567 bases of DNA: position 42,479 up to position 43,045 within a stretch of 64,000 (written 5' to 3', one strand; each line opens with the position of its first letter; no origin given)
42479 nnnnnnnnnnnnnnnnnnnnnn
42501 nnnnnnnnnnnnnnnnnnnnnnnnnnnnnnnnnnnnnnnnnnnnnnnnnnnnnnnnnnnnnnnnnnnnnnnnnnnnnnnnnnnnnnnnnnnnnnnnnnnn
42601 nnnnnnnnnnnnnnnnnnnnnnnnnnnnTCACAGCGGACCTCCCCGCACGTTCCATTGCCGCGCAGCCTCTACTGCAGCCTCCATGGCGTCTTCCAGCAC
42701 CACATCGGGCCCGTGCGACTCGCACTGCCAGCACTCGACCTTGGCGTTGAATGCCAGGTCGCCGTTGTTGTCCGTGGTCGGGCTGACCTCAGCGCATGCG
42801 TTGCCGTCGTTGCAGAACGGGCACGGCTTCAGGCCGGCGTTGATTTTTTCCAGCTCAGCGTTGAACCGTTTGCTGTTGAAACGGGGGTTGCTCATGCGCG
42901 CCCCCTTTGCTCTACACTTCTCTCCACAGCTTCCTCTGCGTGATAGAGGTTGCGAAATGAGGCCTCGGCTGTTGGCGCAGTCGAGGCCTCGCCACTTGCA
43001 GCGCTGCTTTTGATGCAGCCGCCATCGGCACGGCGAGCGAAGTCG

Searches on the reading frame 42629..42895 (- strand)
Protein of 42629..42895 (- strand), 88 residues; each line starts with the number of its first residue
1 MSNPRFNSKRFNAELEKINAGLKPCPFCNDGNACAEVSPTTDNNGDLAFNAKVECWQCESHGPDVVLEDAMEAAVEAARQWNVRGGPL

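Call 35: search_protein_families(library=pfam, max_evalue=0.01, proteins=[window:42629-42895:-])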
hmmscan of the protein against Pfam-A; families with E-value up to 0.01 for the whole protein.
window:42629-42895:- (88 aa): 1 family
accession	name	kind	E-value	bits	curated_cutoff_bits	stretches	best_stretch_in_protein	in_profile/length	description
PF14354.12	Lar_restr_allev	-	4.3e-07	30.5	28.6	1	22-84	3-57/58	Restriction alleviation protein Lar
